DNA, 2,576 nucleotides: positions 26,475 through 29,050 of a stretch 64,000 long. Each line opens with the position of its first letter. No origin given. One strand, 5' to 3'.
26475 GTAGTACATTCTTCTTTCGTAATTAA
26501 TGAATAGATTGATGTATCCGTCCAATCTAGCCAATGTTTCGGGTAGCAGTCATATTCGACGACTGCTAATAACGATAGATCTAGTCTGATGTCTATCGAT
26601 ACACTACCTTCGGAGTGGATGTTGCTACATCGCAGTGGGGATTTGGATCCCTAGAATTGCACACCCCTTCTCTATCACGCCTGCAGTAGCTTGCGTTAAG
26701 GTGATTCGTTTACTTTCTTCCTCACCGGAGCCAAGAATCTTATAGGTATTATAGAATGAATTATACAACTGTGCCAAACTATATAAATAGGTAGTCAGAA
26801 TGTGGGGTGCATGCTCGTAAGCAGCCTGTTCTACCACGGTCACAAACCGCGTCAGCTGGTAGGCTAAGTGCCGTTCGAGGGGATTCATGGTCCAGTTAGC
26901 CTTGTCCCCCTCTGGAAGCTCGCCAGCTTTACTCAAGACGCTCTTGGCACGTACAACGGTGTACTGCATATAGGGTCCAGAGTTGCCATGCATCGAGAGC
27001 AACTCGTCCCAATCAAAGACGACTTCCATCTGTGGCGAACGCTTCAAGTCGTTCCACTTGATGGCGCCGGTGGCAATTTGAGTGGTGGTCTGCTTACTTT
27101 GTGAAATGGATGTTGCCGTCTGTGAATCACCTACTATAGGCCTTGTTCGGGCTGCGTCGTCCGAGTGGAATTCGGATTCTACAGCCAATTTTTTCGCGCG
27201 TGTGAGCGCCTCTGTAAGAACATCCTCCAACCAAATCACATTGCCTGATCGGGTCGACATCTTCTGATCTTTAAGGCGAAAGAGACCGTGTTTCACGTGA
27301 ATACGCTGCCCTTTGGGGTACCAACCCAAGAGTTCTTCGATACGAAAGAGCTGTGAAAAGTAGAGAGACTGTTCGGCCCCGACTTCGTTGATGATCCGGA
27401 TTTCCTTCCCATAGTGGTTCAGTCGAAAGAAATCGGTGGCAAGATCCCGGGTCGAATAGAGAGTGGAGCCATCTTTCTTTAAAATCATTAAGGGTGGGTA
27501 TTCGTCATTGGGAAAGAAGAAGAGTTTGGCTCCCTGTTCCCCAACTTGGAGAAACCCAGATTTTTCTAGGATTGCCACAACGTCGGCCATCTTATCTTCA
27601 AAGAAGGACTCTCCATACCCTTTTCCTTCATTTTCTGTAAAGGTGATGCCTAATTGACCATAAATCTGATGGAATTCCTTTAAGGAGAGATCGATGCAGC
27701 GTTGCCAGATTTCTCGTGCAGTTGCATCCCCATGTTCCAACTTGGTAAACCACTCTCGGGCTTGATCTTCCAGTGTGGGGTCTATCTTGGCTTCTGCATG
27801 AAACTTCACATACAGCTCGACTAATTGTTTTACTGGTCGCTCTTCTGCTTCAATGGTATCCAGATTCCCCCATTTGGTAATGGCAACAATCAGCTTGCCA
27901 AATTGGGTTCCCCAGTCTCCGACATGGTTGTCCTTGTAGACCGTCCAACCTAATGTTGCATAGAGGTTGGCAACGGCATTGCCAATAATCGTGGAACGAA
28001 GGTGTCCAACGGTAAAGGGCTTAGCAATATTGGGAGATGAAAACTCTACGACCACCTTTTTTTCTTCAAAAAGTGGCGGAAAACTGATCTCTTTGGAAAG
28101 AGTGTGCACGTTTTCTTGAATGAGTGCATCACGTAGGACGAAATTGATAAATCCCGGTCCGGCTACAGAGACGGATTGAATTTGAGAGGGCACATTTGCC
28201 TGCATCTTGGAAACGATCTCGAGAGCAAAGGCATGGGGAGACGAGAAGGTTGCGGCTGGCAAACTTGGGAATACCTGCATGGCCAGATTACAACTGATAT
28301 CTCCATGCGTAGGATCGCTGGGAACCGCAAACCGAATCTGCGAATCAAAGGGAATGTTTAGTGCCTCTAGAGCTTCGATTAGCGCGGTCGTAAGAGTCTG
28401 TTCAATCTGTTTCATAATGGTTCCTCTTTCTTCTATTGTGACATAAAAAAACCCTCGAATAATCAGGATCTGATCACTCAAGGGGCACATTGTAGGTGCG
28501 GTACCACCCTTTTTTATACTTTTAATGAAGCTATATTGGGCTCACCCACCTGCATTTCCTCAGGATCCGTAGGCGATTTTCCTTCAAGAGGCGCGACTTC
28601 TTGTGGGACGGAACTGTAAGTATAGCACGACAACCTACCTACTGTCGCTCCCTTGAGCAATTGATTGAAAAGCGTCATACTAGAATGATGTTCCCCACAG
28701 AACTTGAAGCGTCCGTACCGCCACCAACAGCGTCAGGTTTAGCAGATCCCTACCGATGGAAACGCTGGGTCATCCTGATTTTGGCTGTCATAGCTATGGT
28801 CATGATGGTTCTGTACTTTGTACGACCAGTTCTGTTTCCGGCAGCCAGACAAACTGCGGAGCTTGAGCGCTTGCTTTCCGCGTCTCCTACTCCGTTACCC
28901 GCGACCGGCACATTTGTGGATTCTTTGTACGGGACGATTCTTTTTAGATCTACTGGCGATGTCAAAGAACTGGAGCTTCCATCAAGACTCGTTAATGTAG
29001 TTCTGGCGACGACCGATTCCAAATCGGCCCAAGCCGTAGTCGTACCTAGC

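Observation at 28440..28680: T-box riboswitch-like leader controlling argS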

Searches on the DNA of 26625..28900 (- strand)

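Call 4: search_rna_families(source=window, start=28300, end=28900, threshold=evalue, max_evalue=10, show_alignments=5)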
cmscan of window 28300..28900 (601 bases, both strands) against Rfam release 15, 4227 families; matches with E-value up to 10: 3.
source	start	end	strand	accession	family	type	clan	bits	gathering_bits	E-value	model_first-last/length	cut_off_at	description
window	28478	28690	-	RF00230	T-box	Cis-reg; leader;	-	27.4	93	0.00036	1-219/219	no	T-box leader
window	28391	28435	-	RF01190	snR50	Gene; snRNA; snoRNA; CD-box;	-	17.9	45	5.3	1-89/89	no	Small nucleolar RNA snR50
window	28797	28847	+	RF00316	snoR43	Gene; snRNA; snoRNA; CD-box;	-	17.6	50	3.4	1-73/73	no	Small nucleolar RNA R43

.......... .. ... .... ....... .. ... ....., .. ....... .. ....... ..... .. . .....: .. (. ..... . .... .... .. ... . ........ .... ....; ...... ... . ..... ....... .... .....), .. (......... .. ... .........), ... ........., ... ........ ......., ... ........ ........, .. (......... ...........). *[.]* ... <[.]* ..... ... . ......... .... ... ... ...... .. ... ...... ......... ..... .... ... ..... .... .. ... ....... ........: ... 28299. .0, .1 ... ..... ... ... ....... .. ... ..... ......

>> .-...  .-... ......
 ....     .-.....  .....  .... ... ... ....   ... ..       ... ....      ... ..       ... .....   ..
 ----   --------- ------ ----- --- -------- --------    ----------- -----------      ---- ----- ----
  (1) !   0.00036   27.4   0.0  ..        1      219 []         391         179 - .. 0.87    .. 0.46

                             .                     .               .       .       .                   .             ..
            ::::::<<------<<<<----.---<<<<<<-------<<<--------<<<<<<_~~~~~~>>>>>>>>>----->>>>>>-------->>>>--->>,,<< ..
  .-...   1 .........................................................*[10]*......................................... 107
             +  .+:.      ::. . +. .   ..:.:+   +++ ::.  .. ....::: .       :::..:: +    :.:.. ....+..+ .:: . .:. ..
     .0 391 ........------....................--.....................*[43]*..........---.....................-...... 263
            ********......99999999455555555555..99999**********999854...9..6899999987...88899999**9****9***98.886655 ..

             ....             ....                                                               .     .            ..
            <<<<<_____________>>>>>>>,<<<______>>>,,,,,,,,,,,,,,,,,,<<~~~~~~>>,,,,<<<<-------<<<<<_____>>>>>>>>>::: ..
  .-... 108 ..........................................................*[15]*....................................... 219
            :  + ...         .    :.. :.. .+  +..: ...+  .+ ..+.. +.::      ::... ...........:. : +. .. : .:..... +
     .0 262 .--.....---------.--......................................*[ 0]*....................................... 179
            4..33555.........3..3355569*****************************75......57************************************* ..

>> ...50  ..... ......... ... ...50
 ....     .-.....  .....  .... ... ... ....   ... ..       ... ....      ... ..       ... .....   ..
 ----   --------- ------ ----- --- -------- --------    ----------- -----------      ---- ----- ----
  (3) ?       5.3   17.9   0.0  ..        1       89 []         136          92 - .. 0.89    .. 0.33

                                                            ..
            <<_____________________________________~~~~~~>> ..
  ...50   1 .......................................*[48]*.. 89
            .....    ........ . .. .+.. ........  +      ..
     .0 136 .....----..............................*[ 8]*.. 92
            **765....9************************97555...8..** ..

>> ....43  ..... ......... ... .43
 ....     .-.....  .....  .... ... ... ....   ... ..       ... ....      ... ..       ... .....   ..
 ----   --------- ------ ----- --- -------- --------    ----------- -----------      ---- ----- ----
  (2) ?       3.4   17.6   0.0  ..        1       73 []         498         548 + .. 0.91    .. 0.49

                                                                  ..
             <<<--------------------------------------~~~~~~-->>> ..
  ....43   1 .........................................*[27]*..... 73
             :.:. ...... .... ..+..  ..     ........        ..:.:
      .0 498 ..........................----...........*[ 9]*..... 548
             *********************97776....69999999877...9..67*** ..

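Call 15: search_rna_families(sources=[L002, L003, L004], threshold=evalue, max_evalue=1, show_alignments=3)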
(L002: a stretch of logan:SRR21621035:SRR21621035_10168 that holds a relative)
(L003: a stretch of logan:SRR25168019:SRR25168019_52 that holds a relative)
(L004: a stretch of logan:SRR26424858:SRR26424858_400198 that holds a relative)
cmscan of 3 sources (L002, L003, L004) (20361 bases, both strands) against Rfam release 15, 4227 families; matches with E-value up to 1: 3.
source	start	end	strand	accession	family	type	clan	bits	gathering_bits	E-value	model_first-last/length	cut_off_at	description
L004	2317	2437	+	RF00230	T-box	Cis-reg; leader;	-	28.5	93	0.0064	1-219/219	no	T-box leader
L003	2330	2439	+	RF00230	T-box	Cis-reg; leader;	-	24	93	0.09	1-219/219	no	T-box leader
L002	2223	2439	+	RF00230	T-box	Cis-reg; leader;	-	20.6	93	0.67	1-219/219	no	T-box leader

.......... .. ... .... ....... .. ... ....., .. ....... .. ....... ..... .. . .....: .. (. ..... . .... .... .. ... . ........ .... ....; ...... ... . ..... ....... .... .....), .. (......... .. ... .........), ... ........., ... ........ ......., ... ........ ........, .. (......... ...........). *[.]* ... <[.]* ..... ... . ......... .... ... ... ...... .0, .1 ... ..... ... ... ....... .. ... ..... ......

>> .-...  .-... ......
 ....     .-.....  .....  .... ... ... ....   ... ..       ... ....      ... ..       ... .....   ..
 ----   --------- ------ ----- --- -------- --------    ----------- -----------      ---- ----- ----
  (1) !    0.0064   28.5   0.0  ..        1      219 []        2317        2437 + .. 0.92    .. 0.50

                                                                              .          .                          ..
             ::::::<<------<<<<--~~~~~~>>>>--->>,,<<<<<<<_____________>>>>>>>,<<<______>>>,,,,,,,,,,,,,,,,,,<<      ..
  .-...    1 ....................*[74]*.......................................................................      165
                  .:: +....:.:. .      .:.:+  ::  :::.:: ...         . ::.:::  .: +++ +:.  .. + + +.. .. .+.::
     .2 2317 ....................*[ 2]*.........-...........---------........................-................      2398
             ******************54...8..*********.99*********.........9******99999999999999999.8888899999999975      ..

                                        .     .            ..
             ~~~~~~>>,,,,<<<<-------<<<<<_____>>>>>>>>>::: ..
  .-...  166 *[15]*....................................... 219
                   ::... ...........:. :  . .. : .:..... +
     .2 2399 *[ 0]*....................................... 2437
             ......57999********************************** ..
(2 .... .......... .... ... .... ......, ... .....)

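Call 52: build_rna_model(alignment_id=A3, structure=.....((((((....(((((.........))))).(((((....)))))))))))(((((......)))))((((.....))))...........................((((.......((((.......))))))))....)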
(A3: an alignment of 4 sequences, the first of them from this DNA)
Model R1 built from alignment A3 (4 sequences, 145 columns); structure: as given.
model positions 142; base pairs 33; branch points 4; effective number of sequences 0.9; information 0.59 bits per position. Calibrated on 0.2 Mb of random sequence (short: E-values are rough).
structure used (alignment columns):
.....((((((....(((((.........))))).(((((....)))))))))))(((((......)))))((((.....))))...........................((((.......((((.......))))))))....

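Call 53: search_with_rna_model(model_id=R1, sources=[window, L002, L003, L004, L005, L006, L007, L008, L009, L010, L011, L012, L013, L014, L015, L016, L017, L018, L019, L020, L021, L022, L023, L024, L025, L026, L027, L028, L029, L030, L031, L032, L033, L034, L035, L036, L037, L038, L039, L040, L041, L042, L043, L044, L045, L046, L047, L048, L049, L050, L051, L052, L053, L054, L055, L056, L057, L058, L059, L060, L085, L086, L087, L088, L089, L090, L091, L092, L093, L094, L095, L096, L097, L098, L099, L100, L101, L102, L103, L104, L105, L106, L107, L108, L109, L110, L111, L112, L113, L114, L115, L116, L117, L118], max_evalue=10, make_alignment=false)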
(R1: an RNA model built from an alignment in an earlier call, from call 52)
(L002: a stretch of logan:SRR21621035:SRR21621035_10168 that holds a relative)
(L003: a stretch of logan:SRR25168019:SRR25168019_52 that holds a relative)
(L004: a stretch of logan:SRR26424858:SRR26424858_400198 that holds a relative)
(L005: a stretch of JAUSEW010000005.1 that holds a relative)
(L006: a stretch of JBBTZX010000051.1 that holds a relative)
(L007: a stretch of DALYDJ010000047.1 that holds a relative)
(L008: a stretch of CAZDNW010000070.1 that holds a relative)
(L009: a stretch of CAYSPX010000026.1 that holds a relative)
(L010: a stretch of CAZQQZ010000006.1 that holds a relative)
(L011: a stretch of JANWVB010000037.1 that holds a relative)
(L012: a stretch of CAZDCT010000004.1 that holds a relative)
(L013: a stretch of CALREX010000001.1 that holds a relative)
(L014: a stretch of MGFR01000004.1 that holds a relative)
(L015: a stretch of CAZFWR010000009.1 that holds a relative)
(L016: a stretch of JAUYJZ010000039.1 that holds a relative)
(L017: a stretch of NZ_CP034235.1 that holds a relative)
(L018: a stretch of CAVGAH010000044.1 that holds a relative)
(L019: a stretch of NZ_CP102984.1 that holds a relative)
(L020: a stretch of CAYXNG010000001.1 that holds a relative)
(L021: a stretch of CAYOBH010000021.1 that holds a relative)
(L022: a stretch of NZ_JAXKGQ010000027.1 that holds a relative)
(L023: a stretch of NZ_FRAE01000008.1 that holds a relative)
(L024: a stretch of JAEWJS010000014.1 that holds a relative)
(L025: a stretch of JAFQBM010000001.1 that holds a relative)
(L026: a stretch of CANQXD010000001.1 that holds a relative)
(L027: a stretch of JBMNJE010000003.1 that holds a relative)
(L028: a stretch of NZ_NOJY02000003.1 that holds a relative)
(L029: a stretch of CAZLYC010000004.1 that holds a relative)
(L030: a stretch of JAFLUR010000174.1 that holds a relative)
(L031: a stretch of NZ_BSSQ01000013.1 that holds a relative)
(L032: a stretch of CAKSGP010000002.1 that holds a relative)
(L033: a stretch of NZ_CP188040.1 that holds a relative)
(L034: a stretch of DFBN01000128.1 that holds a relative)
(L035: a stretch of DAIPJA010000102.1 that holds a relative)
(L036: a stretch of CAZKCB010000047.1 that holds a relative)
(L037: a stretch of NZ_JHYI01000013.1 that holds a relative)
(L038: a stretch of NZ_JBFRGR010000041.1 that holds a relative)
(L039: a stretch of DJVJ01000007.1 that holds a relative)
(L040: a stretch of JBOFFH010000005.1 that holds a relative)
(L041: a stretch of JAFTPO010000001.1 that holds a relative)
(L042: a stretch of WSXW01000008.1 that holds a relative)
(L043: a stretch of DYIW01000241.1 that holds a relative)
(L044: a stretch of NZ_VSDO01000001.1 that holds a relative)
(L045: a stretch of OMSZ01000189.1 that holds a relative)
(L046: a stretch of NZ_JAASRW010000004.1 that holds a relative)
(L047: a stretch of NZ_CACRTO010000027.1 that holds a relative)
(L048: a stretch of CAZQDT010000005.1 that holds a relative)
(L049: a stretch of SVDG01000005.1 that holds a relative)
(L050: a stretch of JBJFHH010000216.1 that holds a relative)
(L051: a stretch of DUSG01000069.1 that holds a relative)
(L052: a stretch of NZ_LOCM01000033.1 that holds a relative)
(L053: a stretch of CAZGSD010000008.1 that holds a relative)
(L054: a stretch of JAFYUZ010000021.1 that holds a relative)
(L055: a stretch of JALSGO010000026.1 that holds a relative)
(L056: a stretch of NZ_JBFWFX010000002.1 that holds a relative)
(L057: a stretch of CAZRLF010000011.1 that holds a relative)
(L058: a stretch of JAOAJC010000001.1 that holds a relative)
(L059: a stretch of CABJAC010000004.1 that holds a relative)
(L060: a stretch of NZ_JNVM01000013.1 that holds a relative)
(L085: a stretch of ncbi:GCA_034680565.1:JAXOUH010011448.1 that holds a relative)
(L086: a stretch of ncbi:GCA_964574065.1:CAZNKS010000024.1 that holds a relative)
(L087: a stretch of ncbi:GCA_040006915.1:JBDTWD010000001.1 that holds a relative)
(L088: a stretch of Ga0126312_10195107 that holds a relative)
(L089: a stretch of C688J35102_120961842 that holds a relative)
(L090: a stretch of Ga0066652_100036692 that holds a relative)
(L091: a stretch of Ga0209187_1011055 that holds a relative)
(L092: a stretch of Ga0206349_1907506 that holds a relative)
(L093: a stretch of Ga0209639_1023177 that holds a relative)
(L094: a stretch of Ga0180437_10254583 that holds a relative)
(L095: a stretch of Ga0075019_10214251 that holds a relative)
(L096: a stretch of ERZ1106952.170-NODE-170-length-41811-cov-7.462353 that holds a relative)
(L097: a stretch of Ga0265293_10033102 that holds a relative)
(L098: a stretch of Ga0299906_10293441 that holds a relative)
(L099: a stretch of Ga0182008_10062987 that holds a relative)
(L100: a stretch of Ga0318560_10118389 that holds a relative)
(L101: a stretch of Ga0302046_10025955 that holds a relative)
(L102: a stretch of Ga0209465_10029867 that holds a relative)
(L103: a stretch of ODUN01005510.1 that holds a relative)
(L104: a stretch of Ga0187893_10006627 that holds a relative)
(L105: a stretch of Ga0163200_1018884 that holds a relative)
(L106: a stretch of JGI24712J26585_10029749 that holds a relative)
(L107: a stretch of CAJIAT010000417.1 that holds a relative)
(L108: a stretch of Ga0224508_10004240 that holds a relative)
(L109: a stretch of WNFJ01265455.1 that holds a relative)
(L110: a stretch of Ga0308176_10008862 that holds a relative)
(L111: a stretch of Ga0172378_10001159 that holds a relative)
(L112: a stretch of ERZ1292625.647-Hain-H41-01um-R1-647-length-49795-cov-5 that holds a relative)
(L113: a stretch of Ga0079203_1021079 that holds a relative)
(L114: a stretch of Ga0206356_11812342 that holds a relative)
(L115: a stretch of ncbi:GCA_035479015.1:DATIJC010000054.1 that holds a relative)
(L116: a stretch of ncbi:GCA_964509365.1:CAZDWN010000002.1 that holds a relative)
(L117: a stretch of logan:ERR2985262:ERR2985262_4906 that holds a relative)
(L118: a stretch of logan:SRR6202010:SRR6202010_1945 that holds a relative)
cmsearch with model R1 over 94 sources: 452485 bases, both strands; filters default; matches with E-value up to 10: 23.
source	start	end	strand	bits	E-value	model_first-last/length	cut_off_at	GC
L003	2299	2440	+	169.9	2.4e-42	1-142/142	no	0.49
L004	2295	2438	+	169.6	2.8e-42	1-142/142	no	0.49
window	28477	28618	-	167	1.3e-41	1-142/142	no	0.49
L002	2299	2440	+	165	4.5e-41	1-142/142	no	0.47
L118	1300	1439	+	82.7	1.7e-19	1-142/142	no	0.54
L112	2231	2360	+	45.9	8e-10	1-142/142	no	0.45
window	41391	41512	-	42.2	7.4e-09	1-142/142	no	0.43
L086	1300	1463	+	35.9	3.2e-07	1-142/142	no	0.48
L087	1276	1431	+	33.4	1.5e-06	1-142/142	no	0.41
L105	1604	1761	-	30.4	9.3e-06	1-142/142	no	0.46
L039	935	1057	+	23.5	0.00057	1-142/142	no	0.35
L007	1015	1134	+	17.9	0.017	1-142/142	no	0.42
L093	167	205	+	15.6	0.07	105-138/142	no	0.51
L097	1028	1061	-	15.3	0.085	105-138/142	no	0.62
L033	1570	1682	+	15.2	0.086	1-142/142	no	0.38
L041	2343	2478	+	11.1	1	1-142/142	no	0.38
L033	872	1081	+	9.9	2.2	1-142/142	no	0.43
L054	1589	1671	+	9.9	2.2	1-142/142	no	0.48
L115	3419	3526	+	9.7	2.5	1-142/142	no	0.5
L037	1032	1064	+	9.4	2.9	105-138/142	no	0.45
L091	2091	2122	-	9.4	2.9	105-138/142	no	0.56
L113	93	124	+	9.4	2.9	105-138/142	no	0.56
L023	973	1014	+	9.2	3.4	100-138/142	no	0.4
